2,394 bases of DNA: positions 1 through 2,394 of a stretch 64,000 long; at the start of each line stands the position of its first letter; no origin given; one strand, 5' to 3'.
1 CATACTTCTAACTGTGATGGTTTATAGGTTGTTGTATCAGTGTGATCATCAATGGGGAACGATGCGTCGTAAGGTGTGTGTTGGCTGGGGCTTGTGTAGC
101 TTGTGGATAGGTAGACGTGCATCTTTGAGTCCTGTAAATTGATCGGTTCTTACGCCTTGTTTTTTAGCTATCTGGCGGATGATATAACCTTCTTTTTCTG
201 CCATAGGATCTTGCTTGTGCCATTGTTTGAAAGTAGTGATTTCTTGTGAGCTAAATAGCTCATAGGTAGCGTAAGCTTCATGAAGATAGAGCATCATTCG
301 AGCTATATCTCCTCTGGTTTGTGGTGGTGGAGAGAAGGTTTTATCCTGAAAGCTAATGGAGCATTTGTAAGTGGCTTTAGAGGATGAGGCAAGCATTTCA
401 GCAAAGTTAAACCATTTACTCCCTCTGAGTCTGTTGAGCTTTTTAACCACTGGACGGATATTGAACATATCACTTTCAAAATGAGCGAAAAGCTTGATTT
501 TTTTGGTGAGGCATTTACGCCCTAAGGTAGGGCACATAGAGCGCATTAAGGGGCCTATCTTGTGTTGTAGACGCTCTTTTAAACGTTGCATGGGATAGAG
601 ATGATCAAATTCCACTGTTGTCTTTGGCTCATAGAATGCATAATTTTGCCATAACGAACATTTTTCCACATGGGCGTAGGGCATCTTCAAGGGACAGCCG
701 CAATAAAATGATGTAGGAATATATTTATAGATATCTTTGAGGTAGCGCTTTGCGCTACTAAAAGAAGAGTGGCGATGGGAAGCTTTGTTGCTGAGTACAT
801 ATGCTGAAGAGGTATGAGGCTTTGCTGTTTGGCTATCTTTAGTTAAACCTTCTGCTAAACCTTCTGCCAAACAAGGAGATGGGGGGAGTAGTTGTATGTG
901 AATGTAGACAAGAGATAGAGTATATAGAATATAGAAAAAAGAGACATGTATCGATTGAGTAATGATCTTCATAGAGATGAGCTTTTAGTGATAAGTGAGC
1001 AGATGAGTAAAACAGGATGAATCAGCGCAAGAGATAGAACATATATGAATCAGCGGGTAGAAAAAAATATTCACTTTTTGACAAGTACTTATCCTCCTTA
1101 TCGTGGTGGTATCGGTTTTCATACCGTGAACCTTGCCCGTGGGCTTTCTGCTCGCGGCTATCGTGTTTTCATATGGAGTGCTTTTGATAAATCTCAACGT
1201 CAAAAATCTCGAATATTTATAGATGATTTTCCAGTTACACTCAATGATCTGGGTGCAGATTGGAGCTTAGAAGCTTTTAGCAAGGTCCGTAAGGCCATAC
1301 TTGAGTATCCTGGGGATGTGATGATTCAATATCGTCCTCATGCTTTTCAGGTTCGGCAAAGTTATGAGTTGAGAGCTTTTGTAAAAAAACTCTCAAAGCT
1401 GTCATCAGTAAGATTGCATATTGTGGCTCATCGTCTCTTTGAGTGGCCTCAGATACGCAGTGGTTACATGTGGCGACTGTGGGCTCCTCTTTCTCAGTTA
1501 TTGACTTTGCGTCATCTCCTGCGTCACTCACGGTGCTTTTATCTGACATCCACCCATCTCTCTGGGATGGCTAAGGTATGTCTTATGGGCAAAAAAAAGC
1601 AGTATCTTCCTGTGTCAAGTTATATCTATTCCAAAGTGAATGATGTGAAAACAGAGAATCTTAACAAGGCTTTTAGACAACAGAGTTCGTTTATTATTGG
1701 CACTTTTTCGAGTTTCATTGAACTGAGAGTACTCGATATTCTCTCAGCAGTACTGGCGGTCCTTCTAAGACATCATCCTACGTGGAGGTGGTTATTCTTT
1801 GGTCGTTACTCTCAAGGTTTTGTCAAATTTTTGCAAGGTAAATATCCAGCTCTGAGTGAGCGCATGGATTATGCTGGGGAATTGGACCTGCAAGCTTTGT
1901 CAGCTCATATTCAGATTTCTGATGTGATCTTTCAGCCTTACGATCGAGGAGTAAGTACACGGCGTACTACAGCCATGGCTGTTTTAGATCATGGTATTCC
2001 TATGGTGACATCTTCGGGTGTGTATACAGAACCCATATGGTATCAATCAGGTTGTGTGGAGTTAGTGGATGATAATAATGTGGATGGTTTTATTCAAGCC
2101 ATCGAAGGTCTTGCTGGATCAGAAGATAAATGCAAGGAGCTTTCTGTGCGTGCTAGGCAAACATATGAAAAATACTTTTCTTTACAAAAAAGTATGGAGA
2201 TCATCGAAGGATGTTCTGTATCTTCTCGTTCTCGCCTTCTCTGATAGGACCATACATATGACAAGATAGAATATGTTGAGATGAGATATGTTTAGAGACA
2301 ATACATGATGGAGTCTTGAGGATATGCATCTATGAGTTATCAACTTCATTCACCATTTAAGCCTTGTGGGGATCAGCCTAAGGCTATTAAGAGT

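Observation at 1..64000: Pervasive locus-unique short tandem direct repeats in spacers; repeats inside genes all have 3n unit lengths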

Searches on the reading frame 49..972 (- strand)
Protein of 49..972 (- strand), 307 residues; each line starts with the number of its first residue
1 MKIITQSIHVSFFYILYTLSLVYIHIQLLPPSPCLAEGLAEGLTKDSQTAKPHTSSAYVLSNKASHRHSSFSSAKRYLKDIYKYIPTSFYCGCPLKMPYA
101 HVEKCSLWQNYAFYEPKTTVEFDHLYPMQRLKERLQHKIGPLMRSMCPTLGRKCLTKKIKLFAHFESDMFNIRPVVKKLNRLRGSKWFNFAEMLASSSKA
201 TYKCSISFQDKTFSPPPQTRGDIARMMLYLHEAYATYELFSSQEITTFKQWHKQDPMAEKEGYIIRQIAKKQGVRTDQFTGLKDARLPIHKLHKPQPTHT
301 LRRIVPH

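Call 6: search_protein_families(library=ncbifam, proteins=[window:49-972:-], max_evalue=0.00001)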
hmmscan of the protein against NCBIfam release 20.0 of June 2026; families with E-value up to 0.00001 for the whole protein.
window:49-972:- (307 aa): 1 family
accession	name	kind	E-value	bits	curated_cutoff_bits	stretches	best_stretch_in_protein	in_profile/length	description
NF011716.0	PRK15137.1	equivalog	1.3e-19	71.1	372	1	56-275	13-222/235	deoxyribonuclease I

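Call 47: search_protein_families(library=pfam, proteins=[window:49-972:-], max_evalue=0.01)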
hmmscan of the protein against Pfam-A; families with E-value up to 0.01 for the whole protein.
window:49-972:- (307 aa): 1 family
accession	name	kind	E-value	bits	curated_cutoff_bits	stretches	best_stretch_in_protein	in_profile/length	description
PF04231.19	Endonuclease_1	-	5e-16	59.6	25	1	116-273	71-225/235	Endonuclease I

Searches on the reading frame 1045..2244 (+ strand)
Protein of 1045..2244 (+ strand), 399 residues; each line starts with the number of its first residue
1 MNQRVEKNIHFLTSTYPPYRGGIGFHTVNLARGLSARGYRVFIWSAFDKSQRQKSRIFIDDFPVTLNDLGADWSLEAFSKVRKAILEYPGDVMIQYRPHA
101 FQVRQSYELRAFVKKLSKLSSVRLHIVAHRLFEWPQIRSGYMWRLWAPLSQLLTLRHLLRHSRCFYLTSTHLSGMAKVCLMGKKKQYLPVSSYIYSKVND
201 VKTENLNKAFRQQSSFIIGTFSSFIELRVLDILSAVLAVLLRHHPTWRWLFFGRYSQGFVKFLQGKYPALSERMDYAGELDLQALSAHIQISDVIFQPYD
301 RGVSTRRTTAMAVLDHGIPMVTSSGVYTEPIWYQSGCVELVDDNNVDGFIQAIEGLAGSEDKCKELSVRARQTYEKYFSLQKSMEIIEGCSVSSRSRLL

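Call 6: search_protein_families(library=ncbifam, proteins=[window:1045-2244:+], max_evalue=0.00001)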
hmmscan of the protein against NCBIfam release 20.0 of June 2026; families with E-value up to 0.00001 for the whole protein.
window:1045-2244:+ (399 aa): 0 families

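Call 57: find_related_loci(query=window:1045-2241:+, collection=metagenome_contigs, flank=10000)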
Query window:1045-2241:+ (399 aa) in metagenome_contigs; peptide patterns used: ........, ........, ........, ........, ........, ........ (x = any residue, [..] = any of these).
105 stretches matched a pattern, but none encodes a relative of the query by tblastn (E <= 1e-3).
